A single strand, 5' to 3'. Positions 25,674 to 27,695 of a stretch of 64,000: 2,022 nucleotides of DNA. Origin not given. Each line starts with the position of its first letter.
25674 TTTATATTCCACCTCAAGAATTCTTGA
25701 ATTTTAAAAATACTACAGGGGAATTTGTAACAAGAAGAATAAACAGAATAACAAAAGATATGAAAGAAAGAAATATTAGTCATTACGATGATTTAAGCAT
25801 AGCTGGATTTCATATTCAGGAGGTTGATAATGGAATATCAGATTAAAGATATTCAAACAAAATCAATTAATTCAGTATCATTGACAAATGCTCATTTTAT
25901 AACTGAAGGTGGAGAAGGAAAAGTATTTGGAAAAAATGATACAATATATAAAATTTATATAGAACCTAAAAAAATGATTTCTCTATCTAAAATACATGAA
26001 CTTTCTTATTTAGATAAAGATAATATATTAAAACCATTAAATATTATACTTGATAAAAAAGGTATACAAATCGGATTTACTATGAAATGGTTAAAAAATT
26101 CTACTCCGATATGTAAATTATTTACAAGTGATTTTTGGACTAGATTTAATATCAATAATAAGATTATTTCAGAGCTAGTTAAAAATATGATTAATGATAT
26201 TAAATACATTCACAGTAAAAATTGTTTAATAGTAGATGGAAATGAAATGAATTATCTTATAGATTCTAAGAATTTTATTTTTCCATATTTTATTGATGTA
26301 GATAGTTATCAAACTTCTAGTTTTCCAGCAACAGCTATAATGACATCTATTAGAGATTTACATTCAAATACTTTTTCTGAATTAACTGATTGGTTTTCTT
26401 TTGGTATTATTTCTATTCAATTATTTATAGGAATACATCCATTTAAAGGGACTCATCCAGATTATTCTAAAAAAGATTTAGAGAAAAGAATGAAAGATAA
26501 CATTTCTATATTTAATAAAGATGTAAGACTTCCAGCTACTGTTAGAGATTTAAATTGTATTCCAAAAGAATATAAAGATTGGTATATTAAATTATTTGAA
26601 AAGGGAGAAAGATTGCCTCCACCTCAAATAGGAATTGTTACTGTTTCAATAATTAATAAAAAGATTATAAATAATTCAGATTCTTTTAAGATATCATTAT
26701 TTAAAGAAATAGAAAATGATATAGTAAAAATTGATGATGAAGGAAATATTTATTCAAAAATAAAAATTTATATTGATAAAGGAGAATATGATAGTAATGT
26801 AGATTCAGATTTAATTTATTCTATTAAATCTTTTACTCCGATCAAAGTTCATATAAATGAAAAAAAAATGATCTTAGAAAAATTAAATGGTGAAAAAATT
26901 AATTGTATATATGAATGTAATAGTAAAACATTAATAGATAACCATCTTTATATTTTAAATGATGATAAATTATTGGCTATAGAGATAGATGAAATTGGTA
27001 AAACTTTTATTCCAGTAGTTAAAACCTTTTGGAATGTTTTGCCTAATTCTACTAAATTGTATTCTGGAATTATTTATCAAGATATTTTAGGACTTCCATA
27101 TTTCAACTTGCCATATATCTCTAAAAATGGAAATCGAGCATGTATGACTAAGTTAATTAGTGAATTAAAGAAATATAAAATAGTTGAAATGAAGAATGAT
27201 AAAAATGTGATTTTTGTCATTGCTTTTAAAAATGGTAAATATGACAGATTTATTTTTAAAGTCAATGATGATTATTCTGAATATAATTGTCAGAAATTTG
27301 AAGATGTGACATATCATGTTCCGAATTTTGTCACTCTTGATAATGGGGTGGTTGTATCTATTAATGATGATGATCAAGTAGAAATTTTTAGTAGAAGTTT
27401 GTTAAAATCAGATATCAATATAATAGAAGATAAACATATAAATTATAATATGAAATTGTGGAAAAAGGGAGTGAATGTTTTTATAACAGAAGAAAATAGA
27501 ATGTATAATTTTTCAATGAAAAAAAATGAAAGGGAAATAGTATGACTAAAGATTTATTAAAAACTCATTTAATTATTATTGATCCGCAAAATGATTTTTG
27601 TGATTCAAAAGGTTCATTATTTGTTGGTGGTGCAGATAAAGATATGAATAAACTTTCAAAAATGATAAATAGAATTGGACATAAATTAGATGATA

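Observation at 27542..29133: PncA-like nicotinamidase next to a vWA protein; possible NAD-metabolism counter-defence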

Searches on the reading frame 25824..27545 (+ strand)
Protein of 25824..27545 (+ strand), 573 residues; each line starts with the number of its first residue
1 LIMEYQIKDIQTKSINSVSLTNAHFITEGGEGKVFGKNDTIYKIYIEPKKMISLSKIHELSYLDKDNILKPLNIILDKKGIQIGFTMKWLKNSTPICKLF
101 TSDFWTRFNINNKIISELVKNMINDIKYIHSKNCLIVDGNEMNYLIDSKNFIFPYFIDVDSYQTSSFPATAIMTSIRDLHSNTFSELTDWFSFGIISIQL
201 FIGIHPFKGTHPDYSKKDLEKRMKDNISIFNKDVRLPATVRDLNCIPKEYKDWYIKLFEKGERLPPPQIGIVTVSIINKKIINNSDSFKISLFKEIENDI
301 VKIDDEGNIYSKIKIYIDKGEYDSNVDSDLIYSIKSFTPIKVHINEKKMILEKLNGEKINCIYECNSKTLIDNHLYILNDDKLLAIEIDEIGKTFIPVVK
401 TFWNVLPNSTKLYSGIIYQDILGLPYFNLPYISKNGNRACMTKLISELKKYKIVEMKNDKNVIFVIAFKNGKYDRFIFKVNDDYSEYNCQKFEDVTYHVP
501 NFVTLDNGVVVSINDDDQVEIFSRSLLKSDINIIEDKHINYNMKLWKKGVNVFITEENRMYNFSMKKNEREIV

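Call 3: search_protein_families(library=pfam, proteins=[window:25824-27545:+], max_evalue=0.1)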
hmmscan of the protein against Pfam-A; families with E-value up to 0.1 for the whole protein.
window:25824-27545:+ (573 aa): 1 family
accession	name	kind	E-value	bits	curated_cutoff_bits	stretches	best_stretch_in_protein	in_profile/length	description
PF00069.31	Pkinase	-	9.2e-07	29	31.7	1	57-231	49-223/263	Protein kinase domain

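Call 4: search_protein_families(library=ncbifam, proteins=[window:25824-27545:+], max_evalue=0.1)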
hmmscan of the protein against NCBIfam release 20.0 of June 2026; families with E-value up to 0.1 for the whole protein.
window:25824-27545:+ (573 aa): 0 families

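Call 5: search_protein_families(library=phrogs, proteins=[window:25824-27545:+], max_evalue=0.01)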
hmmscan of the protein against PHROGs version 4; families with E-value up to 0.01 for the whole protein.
window:25824-27545:+ (573 aa): 0 families

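Call 15: search_protein_families(library=padloc, proteins=[window:25824-27545:+], max_evalue=0.01)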
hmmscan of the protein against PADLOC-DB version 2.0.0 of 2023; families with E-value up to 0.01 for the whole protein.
window:25824-27545:+ (573 aa): 2 families
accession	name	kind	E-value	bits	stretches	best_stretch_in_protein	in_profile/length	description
PDLC04138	mad6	-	0.0015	15.5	0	181-221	230-270/659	mads_6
PDLC03920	MkoA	-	0.0024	14.2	1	57-227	62-234/1112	-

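Call 41: find_homologous_proteins(query=window:25824-27545:+, max_evalue=0.001)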
Query window:25824-27545:+ (573 aa): 515 proteins with E <= 0.001 among 8000 candidates; the best 120 are listed.
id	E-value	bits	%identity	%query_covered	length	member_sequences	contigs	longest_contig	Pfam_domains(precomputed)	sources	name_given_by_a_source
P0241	0.0e+0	1271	100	100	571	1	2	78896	PF00069.32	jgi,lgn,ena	jgi:serine/threonine protein kinase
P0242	7.1e-196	671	53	98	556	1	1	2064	PF00069.32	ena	-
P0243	1.0e-195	670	52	99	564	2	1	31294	PF00069.32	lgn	-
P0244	1.2e-194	667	55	98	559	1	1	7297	-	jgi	-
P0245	1.9e-194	666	50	99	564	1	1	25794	-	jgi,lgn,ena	-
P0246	2.4e-180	619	50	98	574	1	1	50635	-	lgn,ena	-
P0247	3.4e-180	619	51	97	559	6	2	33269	-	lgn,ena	-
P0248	1.1e-177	610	53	97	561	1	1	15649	-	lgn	-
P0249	3.7e-177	609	49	98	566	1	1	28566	-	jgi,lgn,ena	-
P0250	2.8e-174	599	50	97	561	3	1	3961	PF00069.32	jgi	-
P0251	6.6e-166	572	48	96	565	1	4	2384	-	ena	-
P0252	5.3e-162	559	47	96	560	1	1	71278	-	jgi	jgi:hypothetical protein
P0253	6.8e-162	558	45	98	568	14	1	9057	-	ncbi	-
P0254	8.8e-161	555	49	96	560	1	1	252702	-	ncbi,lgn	-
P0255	2.7e-159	550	45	96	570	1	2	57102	-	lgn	-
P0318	1.3e-131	458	40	98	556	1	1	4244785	PF00069.32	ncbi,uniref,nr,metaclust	ncbi:hypothetical protein BegalDRAFT_0166 [Beggiatoa alba B18LD]|uniref:Protein kinase family protei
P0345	2.2e-128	448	42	97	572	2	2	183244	-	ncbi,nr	ncbi:MAG: serine/threonine protein kinase [Desulfobacterales bacterium]|nr:serine/threonine protein 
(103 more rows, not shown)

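Call 42: find_encoding_contigs(protein=P0318, flank=10000, max_places=2)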
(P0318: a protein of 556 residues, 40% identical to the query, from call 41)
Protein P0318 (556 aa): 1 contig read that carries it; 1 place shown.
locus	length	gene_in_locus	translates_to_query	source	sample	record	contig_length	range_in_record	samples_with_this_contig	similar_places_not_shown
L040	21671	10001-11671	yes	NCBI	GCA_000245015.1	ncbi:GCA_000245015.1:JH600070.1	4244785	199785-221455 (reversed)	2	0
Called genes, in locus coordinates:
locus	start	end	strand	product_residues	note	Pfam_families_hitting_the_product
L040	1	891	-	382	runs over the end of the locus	PF00282:Pyridoxal_deC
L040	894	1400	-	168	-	-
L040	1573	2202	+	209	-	PF01073:3Beta_HSD (weak), PF01370:Epimerase (weak), PF05368:NmrA, PF13460:NAD_binding_10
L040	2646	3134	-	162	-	PF00710:Asparaginase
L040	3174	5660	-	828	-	PF00072:Response_reg, PF06490:FleQ (faint), PF00989:PAS, PF08448:PAS_4 (weak), PF13426:PAS_9, PF00512:HisKA, PF02518:HATPase_c, PF00072:Response_reg, +1 more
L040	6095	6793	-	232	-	PF02463:SMC_N (faint), PF00005:ABC_tran, PF13304:AAA_21 (faint)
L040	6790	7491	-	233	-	-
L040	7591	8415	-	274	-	PF12849:PBP_like_2, PF13531:SBP_bac_11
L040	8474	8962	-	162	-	PF00174:Oxidored_molyb (weak)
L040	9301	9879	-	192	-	PF11136:DUF2889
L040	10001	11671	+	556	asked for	PF00069:Pkinase (faint)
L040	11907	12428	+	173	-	PF02674:Colicin_V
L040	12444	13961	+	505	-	PF13522:GATase_6, PF13537:GATase_7, PF00156:Pribosyltran (weak)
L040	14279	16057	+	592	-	PF13584:BatD, PF25607:DUF7939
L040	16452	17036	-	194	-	PF10604:Polyketide_cyc2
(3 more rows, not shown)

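Call 43: find_encoding_contigs(protein=P0345, flank=10000, max_places=2)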
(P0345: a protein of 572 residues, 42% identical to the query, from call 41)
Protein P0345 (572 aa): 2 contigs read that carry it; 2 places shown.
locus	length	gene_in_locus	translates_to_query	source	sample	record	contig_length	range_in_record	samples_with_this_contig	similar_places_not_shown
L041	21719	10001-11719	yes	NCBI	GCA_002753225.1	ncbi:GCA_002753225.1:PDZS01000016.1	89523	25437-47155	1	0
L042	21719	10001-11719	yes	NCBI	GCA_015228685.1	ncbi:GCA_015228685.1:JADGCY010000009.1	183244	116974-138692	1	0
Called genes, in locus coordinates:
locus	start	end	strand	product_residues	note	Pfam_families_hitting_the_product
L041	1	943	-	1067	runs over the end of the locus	PF07695:7TMR-DISM_7TM, PF00989:PAS, PF13426:PAS_9, PF00512:HisKA, PF02518:HATPase_c, PF23198:PDE8A_N (faint), PF00072:Response_reg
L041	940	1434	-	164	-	PF04463:2-thiour_desulf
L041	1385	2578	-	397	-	PF13458:Peripla_BP_6, PF01094:ANF_receptor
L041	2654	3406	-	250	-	PF00497:SBP_bac_3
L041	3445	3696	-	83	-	-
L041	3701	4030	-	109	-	-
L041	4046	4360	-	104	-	PF09723:Zn_ribbon_8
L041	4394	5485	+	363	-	PF08100:Dimerisation, PF00891:Methyltransf_2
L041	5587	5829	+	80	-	-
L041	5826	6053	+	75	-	PF10049:DUF2283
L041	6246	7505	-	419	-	PF01966:HD, PF08668:HDOD (faint), PF13487:HD_5, PF01966:HD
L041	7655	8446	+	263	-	PF00857:Isochorismatase (faint)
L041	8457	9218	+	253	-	-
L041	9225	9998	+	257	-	PF13672:PP2C_2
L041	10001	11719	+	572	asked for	-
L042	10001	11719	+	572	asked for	-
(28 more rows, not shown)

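Call 74: predict_structure(alignment_id=A3)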
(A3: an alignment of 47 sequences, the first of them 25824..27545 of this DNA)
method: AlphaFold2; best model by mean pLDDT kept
length: 573 residues; sequences in the alignment: 47
mean_pLDDT: 89.4   pTM: 0.85
mean pLDDT of the five models: 89.4, 88.8, 88.7, 88.6, 87.6
residues with pLDDT >= 90: 381; 70-90: 168; 50-70: 7; < 50: 17
segments of 3 or more residues with pLDDT < 50: 271-281, 569-573
pLDDT, mean of each block of 10 residues (from residue 1): 90 91 86 91 92 91 93 93 94 91 85 92 96 90 90 91 86 84 90 96 91 88 95 85 88 96 86 39 70 89 90 90 90 93 93 95 92 90 94 93 91 94 92 87 94 94 94 94 93 91 96 93 96 89 91 91 75 33
secondary structure, 60 per line:
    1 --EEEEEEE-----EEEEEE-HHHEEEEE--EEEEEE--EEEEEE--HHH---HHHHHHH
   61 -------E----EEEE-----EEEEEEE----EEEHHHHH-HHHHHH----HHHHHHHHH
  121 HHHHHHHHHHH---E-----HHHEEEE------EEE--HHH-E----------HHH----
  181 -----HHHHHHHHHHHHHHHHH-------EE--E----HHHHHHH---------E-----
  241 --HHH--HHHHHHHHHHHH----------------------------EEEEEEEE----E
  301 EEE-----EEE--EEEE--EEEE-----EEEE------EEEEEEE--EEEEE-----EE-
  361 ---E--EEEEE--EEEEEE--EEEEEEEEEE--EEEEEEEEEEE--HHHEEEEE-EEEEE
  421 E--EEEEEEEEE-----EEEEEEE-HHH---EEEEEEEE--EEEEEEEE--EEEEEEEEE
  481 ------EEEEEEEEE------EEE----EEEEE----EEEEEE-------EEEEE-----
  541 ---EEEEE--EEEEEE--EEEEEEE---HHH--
elements in order: E3-9 E15-20 E25-29 E32-37 E40-45 H54-60 E73-76 E82-88 E93-95 H96-100 H102-107 H112-131 E144-147 E154-156 H186-202 H219-225 H248-259 E288-295 E300-303 E309-311 E314-317 E320-323 E329-332 E339-345 E348-352 E367-371 E374-379 E382-391 E394-404 E410-414 E416-421 E424-432 E438-444 E452-459 E462-469 E472-480 E487-495 E502-504 E509-513 E518-523 E531-535 E544-548 E551-556 E559-565

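Call 76: fold_search(model_id=the predicted structure, library=pdb)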
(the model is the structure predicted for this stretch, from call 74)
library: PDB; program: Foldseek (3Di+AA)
matches with E <= 10: 1958; with E <= 0.001: 1357
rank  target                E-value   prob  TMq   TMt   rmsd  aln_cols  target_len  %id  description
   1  6xr4_MODEL_1_A        4.2e-08  1.00  0.29  0.17  25.0       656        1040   13  Integrative in situ structure of Parkinsons disease-linked human LRRK2 (released 2020-08-19)
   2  8tzh_A                1.1e-07  1.00  0.29  0.12  24.2       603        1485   11  Structure of full-length LRRK2 bound to MLi-2 (I2020T mutant) (released 2023-12-06)
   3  3zrk_A                2.3e-07  1.00  0.34  0.54   7.1       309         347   14  Identification of 2-(4-pyridyl)thienopyridinones as GSK-3beta inhibitors (released 2011-06-29)
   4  4ztn_C                3.5e-07  1.00  0.27  0.49   5.4       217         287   15  Irak4-inhibitor co-structure (released 2015-09-02)
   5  1v0o_A                5.5e-07  1.00  0.32  0.62   5.6       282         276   18  Structure of P. falciparum PfPK5-Indirubin-5-sulphonate ligand complex (released 2004-04-07)
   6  3zrm_A                5.5e-07  1.00  0.35  0.55   7.0       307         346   14  Identification of 2-(4-pyridyl)thienopyridinones as GSK-3beta inhibitors (released 2011-06-29)
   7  6ti8_A                6.1e-07  1.00  0.29  0.53   5.7       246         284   15  IRAK4 IN COMPLEX WITH inhibitor (released 2020-10-28)
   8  9pe9_A                7.0e-07  1.00  0.35  0.57   5.6       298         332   14  GSK3beta in complex with compound 6 (released 2025-12-17)
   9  9na6_C                7.0e-07  1.00  0.31  0.55   5.8       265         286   14  IRAK4 in Complex with Compound 34 (released 2025-05-28)
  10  5t1s_D                7.8e-07  1.00  0.26  0.49   5.5       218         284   16  Irak4 kinase - compound 1 co-structure (released 2017-05-03)
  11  8vq4_A                8.2e-07  1.00  0.32  0.59   6.4       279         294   16  CDK2-CyclinE1 in complex with allosteric inhibitor I-125A. (released 2024-01-31)
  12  6oyt_D                8.2e-07  1.00  0.29  0.60   5.3       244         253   17  ASK1 kinase domain in complex with GS-4997 (released 2019-11-27)
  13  7vdq_A                8.2e-07  1.00  0.31  0.57   6.4       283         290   16  The structure of cyclin-dependent kinase 5 (CDK5) in complex with p25 and Compound 7 (released 2022-03-09)
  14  9na6_D                8.2e-07  1.00  0.29  0.53   5.7       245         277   15  IRAK4 in Complex with Compound 34 (released 2025-05-28)
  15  6oyw_C                9.1e-07  1.00  0.30  0.60   5.2       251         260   17  ASK1 kinase domain in complex with Compound 11 (released 2019-11-27)
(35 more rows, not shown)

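Call 102: search_dna_similar(query=window:25824-27545:+, collection=plasmids, mode=protein, max_rows=15, max_evalue=1e-8)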
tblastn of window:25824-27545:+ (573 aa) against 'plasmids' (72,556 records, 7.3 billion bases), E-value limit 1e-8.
Records with a match: 3; places in all: 3; records where one place covers at least 80% of the query: 0.
Best place of each record, by identity: <60% 3.
By first word of the organism name: Variovorax 3.
By predicted mobility (MOB-suite, as given by PLSDB): non-mobilizable 3.
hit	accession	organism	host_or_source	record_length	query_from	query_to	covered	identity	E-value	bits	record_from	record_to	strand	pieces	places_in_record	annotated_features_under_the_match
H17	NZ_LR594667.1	Variovorax sp. SRS16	linuron-contaminated soil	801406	16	429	72%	28.1%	7e-55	208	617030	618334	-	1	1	hypothetical protein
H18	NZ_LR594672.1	Variovorax sp. PBL-E5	linuron-contaminated soil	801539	16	429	72%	28.1%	7e-55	208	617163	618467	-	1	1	hypothetical protein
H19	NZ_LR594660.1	Variovorax sp. PBL-H6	linuron-contaminated soil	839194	16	429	72%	28.1%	7e-55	208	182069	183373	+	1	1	hypothetical protein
